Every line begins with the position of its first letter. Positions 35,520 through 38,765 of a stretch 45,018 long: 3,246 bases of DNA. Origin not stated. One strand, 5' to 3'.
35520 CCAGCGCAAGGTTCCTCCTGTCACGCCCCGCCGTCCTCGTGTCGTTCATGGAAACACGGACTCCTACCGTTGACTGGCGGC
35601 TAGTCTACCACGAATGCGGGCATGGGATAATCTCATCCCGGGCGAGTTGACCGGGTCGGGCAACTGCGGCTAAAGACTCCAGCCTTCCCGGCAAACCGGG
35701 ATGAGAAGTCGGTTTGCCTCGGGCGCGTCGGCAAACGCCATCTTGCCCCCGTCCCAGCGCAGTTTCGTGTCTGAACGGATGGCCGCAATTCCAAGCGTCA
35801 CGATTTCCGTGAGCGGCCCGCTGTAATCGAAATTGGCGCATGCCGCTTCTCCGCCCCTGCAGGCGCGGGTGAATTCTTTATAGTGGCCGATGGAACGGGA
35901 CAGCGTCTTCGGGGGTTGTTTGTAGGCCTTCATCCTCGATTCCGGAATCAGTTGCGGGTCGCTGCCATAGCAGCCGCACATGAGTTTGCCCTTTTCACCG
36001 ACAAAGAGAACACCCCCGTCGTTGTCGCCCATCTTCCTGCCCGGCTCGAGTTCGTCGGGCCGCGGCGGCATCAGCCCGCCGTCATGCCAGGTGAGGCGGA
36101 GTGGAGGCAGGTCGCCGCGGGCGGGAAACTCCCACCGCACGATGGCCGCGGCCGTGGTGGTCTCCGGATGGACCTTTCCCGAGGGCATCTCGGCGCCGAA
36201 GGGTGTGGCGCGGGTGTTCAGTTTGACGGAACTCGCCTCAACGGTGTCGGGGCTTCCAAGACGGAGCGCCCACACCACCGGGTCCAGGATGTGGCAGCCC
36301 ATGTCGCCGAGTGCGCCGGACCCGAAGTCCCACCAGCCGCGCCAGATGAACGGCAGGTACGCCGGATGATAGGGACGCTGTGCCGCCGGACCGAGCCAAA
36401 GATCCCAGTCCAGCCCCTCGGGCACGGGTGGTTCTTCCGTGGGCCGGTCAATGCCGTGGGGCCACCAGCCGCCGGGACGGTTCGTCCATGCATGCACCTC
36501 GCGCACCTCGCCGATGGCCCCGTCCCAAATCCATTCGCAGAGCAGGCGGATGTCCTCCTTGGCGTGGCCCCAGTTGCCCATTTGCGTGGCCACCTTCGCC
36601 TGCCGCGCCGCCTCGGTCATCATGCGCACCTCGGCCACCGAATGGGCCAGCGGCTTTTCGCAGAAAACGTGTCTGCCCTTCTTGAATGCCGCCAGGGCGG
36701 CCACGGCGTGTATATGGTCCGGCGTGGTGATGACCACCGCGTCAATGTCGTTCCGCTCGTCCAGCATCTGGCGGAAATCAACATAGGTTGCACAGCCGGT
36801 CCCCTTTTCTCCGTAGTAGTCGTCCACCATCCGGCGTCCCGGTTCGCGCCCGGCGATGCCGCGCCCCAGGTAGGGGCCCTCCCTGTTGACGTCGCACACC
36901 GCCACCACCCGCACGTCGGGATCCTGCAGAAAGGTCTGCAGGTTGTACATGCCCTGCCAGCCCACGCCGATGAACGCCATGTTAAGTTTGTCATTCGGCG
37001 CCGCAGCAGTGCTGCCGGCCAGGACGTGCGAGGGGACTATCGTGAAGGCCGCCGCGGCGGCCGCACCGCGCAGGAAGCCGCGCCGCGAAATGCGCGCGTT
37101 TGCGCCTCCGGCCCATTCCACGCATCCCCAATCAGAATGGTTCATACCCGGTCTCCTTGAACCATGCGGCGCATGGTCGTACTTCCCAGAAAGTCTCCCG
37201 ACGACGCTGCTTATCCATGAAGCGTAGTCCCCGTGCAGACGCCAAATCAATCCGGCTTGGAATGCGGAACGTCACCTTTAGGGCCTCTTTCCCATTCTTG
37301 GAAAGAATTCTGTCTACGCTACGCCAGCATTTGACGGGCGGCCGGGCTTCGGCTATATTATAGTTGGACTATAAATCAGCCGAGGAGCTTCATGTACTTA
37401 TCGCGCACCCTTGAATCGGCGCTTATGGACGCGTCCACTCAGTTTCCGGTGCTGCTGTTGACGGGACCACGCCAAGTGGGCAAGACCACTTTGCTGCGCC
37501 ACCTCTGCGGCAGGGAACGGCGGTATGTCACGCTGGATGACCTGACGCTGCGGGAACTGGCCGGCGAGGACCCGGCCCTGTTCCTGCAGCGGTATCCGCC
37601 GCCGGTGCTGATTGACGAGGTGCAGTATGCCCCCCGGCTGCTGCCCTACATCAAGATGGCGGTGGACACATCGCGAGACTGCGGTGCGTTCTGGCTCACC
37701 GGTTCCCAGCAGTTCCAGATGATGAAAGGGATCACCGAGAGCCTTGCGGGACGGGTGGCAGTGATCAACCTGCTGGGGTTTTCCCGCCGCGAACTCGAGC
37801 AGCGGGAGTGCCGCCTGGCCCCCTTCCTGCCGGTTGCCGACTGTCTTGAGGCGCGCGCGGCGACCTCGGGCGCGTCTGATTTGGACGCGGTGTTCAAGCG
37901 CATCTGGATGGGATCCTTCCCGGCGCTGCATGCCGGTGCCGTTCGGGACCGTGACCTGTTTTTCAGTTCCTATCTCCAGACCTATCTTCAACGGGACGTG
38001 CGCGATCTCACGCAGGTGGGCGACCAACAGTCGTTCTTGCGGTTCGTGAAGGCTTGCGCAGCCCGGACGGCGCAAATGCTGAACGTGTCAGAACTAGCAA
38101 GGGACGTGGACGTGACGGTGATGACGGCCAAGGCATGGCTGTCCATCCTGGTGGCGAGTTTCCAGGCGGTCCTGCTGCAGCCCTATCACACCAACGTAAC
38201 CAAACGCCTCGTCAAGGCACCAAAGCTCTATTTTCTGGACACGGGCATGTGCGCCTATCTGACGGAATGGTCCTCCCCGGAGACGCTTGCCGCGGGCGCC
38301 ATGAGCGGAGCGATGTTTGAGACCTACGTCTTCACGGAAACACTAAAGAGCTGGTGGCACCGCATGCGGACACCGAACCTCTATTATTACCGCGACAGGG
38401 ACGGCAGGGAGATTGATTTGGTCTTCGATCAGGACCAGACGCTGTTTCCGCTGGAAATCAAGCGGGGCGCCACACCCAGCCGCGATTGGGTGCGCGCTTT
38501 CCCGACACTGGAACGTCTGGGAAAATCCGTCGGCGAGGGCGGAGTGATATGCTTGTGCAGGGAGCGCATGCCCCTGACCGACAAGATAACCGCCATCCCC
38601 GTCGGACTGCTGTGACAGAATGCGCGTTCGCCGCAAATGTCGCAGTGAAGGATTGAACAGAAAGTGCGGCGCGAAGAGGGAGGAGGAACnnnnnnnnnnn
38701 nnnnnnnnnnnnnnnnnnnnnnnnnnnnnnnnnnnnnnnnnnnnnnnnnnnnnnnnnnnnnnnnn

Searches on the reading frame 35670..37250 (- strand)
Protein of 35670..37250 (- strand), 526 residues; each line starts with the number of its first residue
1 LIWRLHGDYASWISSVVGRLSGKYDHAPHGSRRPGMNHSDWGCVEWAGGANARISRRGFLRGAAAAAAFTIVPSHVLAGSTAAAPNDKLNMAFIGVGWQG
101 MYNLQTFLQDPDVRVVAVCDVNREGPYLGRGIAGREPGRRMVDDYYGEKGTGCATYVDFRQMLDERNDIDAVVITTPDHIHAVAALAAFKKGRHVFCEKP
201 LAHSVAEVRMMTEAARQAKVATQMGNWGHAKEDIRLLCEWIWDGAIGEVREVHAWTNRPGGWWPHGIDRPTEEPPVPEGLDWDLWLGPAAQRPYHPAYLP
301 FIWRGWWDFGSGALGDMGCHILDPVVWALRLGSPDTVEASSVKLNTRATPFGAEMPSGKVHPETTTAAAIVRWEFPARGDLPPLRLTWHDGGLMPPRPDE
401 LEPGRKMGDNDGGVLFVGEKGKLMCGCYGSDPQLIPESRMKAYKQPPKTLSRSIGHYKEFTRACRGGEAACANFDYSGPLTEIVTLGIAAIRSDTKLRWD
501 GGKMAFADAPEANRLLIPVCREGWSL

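Call 27: search_protein_families(library=pfam, proteins=[window:35670-37250:-], max_evalue=0.00001)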
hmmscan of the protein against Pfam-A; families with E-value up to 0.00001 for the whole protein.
window:35670-37250:- (526 aa): 3 families
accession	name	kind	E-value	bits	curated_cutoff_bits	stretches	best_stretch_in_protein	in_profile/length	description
PF19051.5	GFO_IDH_MocA_C2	-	1.4e-22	80.9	23.3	1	273-331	45-103/254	Oxidoreductase family, C-terminal alpha/beta domain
PF01408.29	GFO_IDH_MocA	-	2.4e-18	67.4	24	1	90-225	2-119/120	Oxidoreductase family, NAD-binding Rossmann fold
PF22725.1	GFO_IDH_MocA_C3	-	7.6e-08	32.8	27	0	299-359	31-79/124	GFO/IDH/MocA C-terminal domain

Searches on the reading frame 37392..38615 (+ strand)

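Call 27: search_protein_families(library=pfam, proteins=[window:37392-38615:+], max_evalue=0.00001)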
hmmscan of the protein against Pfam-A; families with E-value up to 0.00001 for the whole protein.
window:37392-38615:+ (407 aa): 2 families
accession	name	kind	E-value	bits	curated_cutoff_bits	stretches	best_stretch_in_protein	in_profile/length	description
PF13635.12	DUF4143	-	3e-45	154.3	28.1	1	200-358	1-159/160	Domain of unknown function (DUF4143)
PF13173.12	AAA_14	-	3e-26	92.4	27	1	18-135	2-128/129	AAA domain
